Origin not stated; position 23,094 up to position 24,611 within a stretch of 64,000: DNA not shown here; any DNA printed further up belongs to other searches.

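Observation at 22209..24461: TIR domain fused to a cysteine-less FGE/SUMF1 domain, paired with a secreted Cys-rich hydrolase: candidate uncharacterised conflict system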

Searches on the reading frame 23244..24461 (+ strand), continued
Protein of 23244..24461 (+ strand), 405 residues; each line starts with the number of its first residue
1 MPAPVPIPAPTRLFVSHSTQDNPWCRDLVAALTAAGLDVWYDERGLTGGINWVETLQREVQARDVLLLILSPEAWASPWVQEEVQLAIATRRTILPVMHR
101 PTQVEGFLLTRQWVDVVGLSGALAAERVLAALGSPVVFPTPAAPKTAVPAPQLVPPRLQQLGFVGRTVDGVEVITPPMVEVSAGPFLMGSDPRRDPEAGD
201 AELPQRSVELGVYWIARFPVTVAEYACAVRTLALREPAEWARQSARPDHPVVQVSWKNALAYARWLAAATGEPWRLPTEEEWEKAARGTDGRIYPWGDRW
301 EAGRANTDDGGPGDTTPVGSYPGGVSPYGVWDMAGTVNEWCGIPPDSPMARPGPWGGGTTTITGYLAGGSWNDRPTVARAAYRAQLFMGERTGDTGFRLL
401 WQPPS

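Call 13: find_encoding_contigs(protein=P0031, flank=8000, max_places=2)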
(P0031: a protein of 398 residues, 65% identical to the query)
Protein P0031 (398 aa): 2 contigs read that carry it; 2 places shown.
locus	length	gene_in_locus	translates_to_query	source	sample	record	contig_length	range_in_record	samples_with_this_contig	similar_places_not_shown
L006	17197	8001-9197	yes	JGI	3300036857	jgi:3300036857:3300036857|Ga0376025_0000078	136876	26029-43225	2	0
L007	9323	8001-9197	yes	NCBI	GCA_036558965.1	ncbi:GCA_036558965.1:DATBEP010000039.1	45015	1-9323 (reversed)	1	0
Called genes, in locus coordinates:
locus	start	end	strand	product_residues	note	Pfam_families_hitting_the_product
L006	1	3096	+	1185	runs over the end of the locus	PF02574:S-methyl_trans, PF00809:Pterin_bind, PF02607:B12-binding_2, PF02310:B12-binding, PF02965:Met_synt_B12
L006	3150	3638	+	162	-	PF04255:DUF433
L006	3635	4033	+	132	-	-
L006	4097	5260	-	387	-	-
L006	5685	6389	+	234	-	PF06168:DUF981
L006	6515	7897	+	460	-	PF01546:Peptidase_M20, PF07687:M20_dimer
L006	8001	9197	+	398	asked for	PF13676:TIR_2, PF03781:FGE-sulfatase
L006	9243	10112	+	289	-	PF00296:Bac_luciferase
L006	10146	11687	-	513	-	PF03853:YjeF_N, PF01256:Carb_kinase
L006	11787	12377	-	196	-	-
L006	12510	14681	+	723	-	PF01582:TIR (weak), PF13676:TIR_2, PF12895:ANAPC3 (faint), PF07719:TPR_2 (faint), PF13428:TPR_14 (faint), PF14559:TPR_19 (faint)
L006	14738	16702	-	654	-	PF00953:Glycos_transf_4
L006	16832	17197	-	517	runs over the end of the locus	PF01225:Mur_ligase, PF08245:Mur_ligase_M, PF02875:Mur_ligase_C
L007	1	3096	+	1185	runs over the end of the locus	PF02574:S-methyl_trans, PF00809:Pterin_bind, PF02607:B12-binding_2, PF02310:B12-binding, PF02965:Met_synt_B12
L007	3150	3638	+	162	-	PF04255:DUF433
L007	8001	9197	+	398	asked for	PF13676:TIR_2, PF03781:FGE-sulfatase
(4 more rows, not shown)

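Call 15: find_encoding_contigs(protein=P0003, flank=6000, max_places=2)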
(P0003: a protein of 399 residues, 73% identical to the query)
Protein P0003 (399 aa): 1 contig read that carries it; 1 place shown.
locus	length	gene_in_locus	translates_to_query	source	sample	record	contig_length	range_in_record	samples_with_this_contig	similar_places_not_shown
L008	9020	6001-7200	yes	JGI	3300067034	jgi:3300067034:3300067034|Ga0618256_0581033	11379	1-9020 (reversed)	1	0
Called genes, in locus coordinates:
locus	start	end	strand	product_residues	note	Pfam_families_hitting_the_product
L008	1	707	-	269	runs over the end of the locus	PF13622:4HBT_3, PF20789:4HBT_3C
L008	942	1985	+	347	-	-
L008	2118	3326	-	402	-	-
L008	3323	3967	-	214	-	PF04542:Sigma70_r2, PF08281:Sigma70_r4_2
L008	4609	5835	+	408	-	PF00903:Glyoxalase (weak), PF13468:Glyoxalase_3 (faint), PF14696:Glyoxalase_5 (faint), PF00903:Glyoxalase, PF13669:Glyoxalase_4 (weak)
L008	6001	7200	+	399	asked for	PF13676:TIR_2, PF03781:FGE-sulfatase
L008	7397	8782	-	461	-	PF00232:Glyco_hydro_1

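Call 16: find_encoding_contigs(protein=P0007, flank=6000, max_places=3)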
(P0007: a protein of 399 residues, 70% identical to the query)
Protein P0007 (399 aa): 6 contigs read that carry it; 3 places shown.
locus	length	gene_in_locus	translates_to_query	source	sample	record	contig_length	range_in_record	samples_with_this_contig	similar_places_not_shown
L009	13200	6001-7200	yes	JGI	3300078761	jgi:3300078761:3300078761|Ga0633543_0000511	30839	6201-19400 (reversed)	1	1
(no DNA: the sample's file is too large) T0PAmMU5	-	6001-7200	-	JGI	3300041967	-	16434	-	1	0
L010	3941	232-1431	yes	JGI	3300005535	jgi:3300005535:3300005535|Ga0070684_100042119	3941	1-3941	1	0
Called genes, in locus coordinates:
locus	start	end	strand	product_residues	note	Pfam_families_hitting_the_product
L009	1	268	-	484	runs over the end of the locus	-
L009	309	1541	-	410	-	PF00202:Aminotran_3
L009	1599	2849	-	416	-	PF01960:ArgJ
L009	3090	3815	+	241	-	-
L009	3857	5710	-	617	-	PF00069:Pkinase, PF07714:PK_Tyr_Ser-Thr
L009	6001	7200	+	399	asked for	PF01582:TIR (weak), PF13676:TIR_2, PF03781:FGE-sulfatase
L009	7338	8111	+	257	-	PF00378:ECH_1, PF16113:ECH_2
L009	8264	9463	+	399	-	PF00108:Thiolase_N, PF00109:ketoacyl-synt (faint), PF02803:Thiolase_C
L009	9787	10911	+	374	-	PF04173:DoxD, PF07681:DoxX, PF00355:Rieske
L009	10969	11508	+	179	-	PF09990:DUF2231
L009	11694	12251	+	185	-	PF09990:DUF2231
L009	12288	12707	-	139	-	PF01047:MarR, PF12802:MarR_2, PF24034:DUF7343 (weak)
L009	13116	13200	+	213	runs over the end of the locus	PF01327:Pep_deformylase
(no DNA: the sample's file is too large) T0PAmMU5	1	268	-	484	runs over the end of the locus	-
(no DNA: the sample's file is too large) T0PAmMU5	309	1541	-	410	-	PF00202:Aminotran_3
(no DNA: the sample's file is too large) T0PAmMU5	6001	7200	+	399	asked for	PF01582:TIR (weak), PF13676:TIR_2, PF03781:FGE-sulfatase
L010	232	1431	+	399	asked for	PF01582:TIR (weak), PF13676:TIR_2, PF03781:FGE-sulfatase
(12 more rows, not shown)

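Call 23: search_solved_structures(query=window:23244-24461:+, max_evalue=0.001, show_alignments=3)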
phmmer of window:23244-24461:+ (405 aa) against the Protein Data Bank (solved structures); distinct sequences matched with E-value up to 0.001: 32.
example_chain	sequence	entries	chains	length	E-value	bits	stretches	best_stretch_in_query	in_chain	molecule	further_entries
7spq_A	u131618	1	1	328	2.9e-30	108.6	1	202-353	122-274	Serine/threonine kinase ToxD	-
1y4j_A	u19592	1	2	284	7.2e-17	64.4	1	244-346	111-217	Sulfatase modifying factor 2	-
7ml6_A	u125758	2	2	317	2e-15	59.7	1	244-311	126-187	CalU17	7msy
6vqp_A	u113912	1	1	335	4.7e-15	58.4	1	244-311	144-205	CalU17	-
6muj_A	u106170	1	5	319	1e-14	57.4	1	244-398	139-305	Formylglycine-generating enzyme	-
2q17_A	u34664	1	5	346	1e-14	57.4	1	239-398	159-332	formylglycine generating enzyme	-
5ssx_A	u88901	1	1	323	5.9e-14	54.8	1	246-341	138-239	Formylglycine-generating enzyme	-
5ssy_A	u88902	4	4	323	7.1e-14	54.6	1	246-341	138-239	Formylglycine-generating enzyme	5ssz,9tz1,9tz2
8aru_A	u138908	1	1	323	8e-14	54.4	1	246-341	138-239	Formylglycine-generating enzyme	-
2aii_X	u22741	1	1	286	8.3e-14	54.4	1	246-341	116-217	Sulfatase modifying factor 1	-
1y1e_X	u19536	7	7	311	8.8e-14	54.3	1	246-341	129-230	C-alpha-formyglycine-generating enzyme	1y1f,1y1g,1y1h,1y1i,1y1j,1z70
31dc_A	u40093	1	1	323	1e-13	54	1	246-341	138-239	Formylglycine-generating enzyme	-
2afy_X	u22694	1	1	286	1.2e-13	53.8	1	246-341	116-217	Sulfatase modifying factor 1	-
2aft_X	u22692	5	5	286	1.2e-13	53.8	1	246-341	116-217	Sulfatase modifying factor 1 | Sulfatase-modifying factor 1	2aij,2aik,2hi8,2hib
4x8b_A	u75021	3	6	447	1.4e-13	53.7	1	245-401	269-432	Sulfoxide synthase EgtB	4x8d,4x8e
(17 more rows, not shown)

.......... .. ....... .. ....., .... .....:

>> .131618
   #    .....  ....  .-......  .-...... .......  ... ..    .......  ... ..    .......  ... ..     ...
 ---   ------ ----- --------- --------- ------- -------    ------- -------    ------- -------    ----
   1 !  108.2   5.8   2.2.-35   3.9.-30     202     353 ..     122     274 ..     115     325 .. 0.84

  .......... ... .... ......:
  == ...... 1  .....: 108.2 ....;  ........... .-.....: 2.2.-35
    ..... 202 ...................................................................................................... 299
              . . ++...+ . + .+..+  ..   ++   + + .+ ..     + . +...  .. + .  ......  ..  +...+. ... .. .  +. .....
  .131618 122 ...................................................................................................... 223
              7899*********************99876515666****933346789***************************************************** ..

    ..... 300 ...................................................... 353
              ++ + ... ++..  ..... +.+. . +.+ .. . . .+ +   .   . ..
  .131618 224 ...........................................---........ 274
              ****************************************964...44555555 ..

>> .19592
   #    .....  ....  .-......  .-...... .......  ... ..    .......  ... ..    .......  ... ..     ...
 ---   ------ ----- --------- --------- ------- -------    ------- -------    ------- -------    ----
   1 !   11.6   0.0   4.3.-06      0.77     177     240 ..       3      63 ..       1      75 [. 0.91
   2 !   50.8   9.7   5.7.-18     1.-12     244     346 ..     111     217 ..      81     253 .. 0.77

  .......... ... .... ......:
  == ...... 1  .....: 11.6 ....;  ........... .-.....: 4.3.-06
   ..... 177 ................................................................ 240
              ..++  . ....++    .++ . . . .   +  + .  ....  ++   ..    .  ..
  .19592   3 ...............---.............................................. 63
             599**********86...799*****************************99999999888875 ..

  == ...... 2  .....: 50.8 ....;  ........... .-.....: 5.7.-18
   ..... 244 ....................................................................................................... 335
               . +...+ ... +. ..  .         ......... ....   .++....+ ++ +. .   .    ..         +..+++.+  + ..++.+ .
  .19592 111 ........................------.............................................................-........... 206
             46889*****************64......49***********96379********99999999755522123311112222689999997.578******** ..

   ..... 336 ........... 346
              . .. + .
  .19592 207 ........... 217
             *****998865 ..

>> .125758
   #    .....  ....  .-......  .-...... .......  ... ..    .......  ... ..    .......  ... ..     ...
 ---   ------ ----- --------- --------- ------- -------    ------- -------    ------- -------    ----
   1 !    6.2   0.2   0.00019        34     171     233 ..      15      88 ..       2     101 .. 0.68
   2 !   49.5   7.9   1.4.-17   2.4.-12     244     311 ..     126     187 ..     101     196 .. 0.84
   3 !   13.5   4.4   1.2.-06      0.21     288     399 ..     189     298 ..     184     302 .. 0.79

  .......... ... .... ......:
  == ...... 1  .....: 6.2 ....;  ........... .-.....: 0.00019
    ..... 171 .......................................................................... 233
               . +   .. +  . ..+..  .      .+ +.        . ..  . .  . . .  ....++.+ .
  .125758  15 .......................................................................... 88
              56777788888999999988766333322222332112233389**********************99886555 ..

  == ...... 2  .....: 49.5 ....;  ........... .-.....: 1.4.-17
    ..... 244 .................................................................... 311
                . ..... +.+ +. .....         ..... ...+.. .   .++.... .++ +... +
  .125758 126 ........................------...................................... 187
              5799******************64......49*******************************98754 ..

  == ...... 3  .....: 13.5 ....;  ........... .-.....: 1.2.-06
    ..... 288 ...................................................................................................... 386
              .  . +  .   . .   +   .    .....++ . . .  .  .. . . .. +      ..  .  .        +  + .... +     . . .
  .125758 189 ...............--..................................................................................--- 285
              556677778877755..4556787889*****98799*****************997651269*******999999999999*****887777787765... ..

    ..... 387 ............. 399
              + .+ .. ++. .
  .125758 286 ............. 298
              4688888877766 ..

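Call 42: predict_structure(alignment_id=A1)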
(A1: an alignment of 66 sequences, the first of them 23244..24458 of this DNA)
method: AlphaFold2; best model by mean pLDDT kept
length: 405 residues; sequences in the alignment: 66
mean_pLDDT: 86.1   pTM: 0.79
mean pLDDT of the five models: 86.1, 85.5, 85.3, 85.2, 85.0
residues with pLDDT >= 90: 203; 70-90: 146; 50-70: 50; < 50: 6
segments of 3 or more residues with pLDDT < 50: none
pLDDT, mean of each block of 10 residues (from residue 1): 54 94 97 95 76 88 95 94 90 93 80 90 94 74 86 97 97 97 90 85 82 93 98 96 96 92 94 90 90 89 79 87 80 71 71 56 71 85 75 90 69
secondary structure, 60 per line:
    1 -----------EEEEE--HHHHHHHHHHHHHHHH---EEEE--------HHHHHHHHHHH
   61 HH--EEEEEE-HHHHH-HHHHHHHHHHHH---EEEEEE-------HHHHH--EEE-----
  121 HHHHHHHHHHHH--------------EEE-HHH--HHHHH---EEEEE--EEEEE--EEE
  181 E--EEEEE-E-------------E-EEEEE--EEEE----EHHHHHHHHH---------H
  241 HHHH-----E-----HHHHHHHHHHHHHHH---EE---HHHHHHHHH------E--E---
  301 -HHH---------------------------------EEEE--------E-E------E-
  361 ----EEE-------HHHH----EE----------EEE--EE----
elements in order: E12-16 H19-34 E38-41 H50-62 E65-70 H72-76 H78-89 E93-98 H106-110 E113-115 H121-132 E147-149 H156-160 E164-168 E171-175 E178-181 E184-188 E206-210 E213-216 H222-230 H240-244 H256-270 H279-287 E338-341 E365-367 H375-378 E395-397

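Call 46: fold_search(model_id=the predicted structure, library=pdb)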
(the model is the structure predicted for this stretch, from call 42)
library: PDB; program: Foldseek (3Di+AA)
matches with E <= 10: 1518; with E <= 0.001: 107
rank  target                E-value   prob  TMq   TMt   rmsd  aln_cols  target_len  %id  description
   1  7spq                  1.1e-17  1.00  0.49  0.62  12.6       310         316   31  Crystal structure of Burkholderia glumae toxoflavin biosynthesis protein ToxD (released 2023-05-10)
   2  6xtp_A                1.7e-14  1.00  0.43  0.58   6.5       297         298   28  Crystal structure reveals non-coordinative binding of O2 to the copper center of the formylglycine-generating enzyme - (released 2021-01-27)
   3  6vqp_A                5.7e-14  1.00  0.46  0.63   4.6       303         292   29  Structure of CalU17 from the Calicheamicin Biosynthesis Pathway of Micromonospora echinospora (released 2021-02-17)
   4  6s07_A                6.9e-14  1.00  0.43  0.57   6.5       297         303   28  Structure of formylglycine-generating enzyme at 1.04 A in complex with copper and substrate reveals an acidic pocket f (released 2019-06-26)
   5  6xtq_A                7.8e-14  1.00  0.43  0.57   6.5       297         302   28  Crystal structure reveals non-coordinative binding of O2 to the copper center of the formylglycine-generating enzyme - (released 2021-01-27)
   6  4x8b_B                1.1e-13  1.00  0.45  0.43  19.5       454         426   23  Ergothioneine-biosynthetic sulfoxide synthase EgtB, apo form (released 2015-01-28)
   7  5nyy                  1.3e-13  1.00  0.45  0.64   5.0       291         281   29  Formylglycine generating enzyme from T. curvata in complex with Cd(II) (released 2017-06-07)
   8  4x8b_A                2.6e-13  1.00  0.44  0.42   6.5       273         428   31  Ergothioneine-biosynthetic sulfoxide synthase EgtB, apo form (released 2015-01-28)
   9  1y4j_A                5.6e-13  1.00  0.44  0.66   4.4       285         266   27  Crystal structure of the paralogue of the human formylglycine generating enzyme (released 2005-02-08)
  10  1y4j_B                1.4e-12  1.00  0.46  0.68   3.2       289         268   27  Crystal structure of the paralogue of the human formylglycine generating enzyme (released 2005-02-08)
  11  2aft_X                1.6e-12  1.00  0.43  0.62   4.1       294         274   22  Formylglycine generating enzyme C336S mutant (released 2005-12-13)
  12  2afy_X                1.7e-12  1.00  0.44  0.64   3.8       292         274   23  Formylglycine generating enzyme C341S mutant (released 2005-12-13)
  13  1y1h_X                1.9e-12  1.00  0.44  0.63   4.0       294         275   22  human formylglycine generating enzyme, oxidised Cys refined as hydroperoxide (released 2005-05-31)
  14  1y1g_X                2.2e-12  1.00  0.43  0.62   4.8       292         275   23  Human formylglycine generating enzyme, double sulfonic acid form (released 2005-05-31)
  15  1y1j_X                2.4e-12  1.00  0.42  0.60   5.7       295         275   22  human formylglycine generating enzyme, sulfonic acid/desulfurated form (released 2005-05-31)
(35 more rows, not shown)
